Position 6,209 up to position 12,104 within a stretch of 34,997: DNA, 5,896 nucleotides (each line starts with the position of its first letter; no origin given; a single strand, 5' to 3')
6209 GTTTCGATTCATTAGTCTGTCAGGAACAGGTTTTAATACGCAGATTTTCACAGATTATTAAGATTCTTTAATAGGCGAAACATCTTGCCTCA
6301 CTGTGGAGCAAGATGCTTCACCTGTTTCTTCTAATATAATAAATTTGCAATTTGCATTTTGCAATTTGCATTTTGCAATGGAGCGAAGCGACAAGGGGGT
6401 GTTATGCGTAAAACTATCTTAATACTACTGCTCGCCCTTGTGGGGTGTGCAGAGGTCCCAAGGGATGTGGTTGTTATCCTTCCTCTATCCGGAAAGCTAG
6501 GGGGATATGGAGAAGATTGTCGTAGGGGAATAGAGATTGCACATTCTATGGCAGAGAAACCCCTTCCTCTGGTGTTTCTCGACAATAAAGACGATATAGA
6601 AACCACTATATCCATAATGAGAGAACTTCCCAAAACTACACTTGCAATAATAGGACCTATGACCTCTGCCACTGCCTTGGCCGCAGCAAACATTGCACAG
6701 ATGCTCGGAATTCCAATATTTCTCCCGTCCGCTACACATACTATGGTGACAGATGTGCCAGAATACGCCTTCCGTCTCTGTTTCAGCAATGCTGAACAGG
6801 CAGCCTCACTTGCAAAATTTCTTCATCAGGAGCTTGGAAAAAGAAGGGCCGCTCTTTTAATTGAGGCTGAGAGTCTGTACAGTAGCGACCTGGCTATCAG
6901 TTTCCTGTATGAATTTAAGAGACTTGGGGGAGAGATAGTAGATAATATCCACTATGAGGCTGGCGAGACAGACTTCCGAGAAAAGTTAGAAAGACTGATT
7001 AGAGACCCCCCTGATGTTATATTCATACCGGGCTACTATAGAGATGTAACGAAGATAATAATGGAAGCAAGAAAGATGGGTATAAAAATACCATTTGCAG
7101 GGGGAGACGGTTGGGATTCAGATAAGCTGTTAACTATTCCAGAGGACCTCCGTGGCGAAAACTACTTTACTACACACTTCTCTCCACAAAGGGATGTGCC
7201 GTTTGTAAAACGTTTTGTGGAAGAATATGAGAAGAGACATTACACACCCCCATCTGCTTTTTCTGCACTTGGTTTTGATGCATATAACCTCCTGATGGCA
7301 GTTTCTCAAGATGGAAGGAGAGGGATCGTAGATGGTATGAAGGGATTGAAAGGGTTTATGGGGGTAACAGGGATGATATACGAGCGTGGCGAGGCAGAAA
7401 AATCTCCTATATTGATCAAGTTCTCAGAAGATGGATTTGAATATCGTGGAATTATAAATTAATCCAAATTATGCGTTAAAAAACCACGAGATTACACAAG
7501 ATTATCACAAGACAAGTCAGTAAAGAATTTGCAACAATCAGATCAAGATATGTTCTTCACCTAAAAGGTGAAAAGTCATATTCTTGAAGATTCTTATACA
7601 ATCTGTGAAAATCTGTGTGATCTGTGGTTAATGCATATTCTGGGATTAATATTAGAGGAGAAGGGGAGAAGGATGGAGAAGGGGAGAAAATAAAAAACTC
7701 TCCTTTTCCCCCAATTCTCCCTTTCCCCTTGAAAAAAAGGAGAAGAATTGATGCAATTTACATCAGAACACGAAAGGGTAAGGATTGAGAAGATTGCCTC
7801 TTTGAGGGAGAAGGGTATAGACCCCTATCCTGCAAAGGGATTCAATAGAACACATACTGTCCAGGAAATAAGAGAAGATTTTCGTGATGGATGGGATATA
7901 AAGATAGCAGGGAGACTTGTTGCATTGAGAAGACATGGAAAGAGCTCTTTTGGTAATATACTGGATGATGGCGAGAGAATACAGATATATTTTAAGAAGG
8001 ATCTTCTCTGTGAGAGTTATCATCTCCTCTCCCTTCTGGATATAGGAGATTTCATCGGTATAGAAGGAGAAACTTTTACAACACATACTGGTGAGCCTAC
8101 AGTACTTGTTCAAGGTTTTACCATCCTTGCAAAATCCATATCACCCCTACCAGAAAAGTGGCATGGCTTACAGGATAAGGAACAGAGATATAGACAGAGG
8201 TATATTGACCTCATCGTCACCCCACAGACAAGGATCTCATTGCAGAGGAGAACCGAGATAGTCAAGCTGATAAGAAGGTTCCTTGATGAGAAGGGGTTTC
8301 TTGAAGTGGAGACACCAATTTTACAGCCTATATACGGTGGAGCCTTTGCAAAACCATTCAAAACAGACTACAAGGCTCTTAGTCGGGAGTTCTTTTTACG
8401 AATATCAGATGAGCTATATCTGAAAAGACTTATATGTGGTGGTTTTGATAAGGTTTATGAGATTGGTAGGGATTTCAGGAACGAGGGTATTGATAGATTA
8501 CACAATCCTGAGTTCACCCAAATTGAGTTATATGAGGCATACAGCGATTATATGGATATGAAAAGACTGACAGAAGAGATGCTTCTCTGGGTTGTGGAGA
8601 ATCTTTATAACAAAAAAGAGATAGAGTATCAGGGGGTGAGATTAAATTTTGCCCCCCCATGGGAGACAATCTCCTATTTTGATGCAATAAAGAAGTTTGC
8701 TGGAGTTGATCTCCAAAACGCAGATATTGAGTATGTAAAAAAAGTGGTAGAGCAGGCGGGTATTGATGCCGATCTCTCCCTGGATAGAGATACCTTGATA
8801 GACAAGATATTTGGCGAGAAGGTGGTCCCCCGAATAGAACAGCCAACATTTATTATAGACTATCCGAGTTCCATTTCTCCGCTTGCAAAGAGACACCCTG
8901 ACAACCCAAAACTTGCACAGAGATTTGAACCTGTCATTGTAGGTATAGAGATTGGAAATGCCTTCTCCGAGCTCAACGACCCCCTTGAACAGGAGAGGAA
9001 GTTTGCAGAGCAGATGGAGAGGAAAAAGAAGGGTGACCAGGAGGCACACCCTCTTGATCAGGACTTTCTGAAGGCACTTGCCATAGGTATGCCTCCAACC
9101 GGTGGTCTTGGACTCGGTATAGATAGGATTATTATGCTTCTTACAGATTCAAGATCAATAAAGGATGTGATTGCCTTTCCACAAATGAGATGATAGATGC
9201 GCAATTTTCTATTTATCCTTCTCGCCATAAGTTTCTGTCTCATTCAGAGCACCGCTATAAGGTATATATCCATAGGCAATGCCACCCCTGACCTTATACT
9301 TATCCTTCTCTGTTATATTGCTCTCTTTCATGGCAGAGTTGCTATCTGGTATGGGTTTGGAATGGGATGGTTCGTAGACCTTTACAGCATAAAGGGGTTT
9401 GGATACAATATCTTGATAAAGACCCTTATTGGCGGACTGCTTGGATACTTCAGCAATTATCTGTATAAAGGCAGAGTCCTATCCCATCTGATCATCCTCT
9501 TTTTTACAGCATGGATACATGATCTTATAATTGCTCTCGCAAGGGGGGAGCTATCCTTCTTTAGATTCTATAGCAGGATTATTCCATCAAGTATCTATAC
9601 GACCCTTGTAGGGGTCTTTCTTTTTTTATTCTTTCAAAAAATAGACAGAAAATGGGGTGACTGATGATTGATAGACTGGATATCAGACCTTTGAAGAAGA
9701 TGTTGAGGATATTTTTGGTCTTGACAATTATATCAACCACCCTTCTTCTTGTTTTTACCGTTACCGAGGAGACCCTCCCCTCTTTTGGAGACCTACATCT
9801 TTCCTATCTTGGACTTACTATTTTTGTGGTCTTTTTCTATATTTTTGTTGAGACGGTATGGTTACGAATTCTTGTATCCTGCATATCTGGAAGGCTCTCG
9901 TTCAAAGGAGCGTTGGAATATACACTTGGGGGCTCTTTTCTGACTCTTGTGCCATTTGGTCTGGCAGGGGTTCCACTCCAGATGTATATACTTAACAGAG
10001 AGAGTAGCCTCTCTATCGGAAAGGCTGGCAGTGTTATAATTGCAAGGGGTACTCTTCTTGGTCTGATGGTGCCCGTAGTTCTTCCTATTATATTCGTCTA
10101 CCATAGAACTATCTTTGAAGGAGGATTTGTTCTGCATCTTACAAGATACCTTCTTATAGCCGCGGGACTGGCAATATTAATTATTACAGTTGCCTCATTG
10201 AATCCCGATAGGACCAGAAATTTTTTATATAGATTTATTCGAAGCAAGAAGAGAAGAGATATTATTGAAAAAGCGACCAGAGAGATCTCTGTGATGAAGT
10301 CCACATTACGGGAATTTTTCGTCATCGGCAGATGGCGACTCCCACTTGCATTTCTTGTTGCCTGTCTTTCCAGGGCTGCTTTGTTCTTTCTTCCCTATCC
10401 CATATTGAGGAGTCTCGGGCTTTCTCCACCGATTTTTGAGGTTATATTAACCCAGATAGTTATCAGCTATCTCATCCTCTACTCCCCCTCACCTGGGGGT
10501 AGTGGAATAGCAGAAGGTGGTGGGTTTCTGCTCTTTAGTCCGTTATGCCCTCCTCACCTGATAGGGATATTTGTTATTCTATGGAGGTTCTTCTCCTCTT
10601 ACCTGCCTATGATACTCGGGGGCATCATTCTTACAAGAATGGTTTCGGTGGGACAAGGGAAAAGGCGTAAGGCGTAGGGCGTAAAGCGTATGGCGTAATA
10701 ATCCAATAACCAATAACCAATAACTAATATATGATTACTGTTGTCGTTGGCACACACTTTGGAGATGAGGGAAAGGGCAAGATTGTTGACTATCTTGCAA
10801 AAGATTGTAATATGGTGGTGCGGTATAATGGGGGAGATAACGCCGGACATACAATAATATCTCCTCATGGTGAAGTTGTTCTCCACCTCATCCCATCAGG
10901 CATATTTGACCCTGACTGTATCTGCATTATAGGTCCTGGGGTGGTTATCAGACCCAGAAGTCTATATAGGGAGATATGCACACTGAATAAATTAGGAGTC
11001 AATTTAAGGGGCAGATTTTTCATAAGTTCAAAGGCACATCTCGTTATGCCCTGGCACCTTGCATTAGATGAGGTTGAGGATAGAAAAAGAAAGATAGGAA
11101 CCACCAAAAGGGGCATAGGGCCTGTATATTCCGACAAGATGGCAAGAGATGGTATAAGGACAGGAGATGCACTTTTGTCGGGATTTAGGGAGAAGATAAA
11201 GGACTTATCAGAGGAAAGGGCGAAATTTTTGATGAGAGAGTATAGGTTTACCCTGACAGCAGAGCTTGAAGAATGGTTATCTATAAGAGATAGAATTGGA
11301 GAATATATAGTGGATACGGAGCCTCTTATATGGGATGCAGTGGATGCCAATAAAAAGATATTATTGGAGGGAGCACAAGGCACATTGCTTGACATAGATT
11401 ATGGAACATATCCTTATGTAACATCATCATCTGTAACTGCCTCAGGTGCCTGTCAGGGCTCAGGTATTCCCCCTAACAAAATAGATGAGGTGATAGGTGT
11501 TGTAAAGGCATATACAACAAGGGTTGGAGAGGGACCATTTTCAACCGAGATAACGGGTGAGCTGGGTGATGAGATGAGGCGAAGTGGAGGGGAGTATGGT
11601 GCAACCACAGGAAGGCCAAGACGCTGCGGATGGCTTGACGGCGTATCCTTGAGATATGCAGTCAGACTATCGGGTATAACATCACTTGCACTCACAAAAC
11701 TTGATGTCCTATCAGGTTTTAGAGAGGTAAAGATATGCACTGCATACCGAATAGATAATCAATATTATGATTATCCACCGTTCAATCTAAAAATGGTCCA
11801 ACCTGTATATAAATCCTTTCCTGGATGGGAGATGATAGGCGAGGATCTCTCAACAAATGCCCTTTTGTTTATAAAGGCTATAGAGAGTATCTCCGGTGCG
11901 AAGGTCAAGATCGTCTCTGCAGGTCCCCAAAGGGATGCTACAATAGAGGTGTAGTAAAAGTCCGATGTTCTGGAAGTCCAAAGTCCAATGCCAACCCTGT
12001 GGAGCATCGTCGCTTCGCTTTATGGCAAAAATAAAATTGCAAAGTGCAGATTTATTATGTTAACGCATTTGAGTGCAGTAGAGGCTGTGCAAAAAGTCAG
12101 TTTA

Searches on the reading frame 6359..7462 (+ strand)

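Call 15: search_protein_families(library=pfam, proteins=[window:6359-7462:+])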
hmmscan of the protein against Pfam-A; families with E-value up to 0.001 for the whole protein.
window:6359-7462:+ (367 aa): 2 families
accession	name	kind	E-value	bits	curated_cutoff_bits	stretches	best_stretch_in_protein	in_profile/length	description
PF13458.12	Peripla_BP_6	-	4.8e-34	119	31.7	1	38-341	5-321/343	Periplasmic binding protein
PF01094.35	ANF_receptor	-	9.8e-16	58.2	25.4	1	71-313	27-284/353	Receptor family ligand binding region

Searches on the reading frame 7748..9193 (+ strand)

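Call 15: search_protein_families(library=pfam, proteins=[window:7748-9193:+])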
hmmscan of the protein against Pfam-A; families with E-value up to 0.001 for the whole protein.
window:7748-9193:+ (481 aa): 3 families
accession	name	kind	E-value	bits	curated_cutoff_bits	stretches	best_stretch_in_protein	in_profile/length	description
PF00152.25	tRNA-synt_2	-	3.8e-90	302.5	25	1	144-480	2-307/308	tRNA synthetases class II (D, K and N)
PF01336.31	tRNA_anti-codon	-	1.2e-09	38.4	27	1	51-127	1-75/75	OB-fold nucleic acid binding domain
PF01409.25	tRNA-synt_2d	-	1.6e-05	24.9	19.8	0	235-301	104-169/246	tRNA synthetases class II core domain (F)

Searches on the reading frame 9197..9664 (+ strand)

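Call 15: search_protein_families(library=pfam, proteins=[window:9197-9664:+])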
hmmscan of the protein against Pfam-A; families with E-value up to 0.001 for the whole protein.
window:9197-9664:+ (155 aa): 1 family
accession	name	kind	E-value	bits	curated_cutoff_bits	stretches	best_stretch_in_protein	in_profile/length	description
PF04093.17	MreD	-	3.6e-10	40.6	24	1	6-149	9-154/158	rod shape-determining protein MreD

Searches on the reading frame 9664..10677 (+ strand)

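Call 15: search_protein_families(library=pfam, proteins=[window:9664-10677:+])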
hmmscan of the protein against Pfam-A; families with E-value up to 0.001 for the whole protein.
window:9664-10677:+ (337 aa): 1 family
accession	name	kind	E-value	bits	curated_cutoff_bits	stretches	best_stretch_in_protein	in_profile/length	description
PF03706.18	LPG_synthase_TM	-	7.8e-30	104.8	33.4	1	22-319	7-302/302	Lysylphosphatidylglycerol synthase TM region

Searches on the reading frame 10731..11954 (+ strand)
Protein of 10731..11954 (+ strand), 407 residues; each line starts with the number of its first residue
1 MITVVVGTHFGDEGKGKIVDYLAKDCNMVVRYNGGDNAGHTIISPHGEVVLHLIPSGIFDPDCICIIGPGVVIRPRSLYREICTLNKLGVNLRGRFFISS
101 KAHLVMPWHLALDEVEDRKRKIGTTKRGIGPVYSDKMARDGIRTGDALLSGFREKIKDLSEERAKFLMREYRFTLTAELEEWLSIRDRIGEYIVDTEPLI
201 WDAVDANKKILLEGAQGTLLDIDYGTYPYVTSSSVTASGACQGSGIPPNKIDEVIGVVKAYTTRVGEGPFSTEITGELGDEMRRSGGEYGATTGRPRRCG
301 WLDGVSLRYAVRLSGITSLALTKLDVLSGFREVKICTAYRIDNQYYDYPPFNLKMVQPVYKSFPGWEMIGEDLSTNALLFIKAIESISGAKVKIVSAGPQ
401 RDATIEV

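Call 15: search_protein_families(library=pfam, proteins=[window:10731-11954:+])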
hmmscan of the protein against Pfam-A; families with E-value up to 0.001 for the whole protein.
window:10731-11954:+ (407 aa): 1 family
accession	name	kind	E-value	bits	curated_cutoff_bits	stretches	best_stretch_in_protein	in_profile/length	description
PF00709.27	Adenylsucc_synt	-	2.4e-160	534.3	27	1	4-405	1-416/416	Adenylosuccinate synthetase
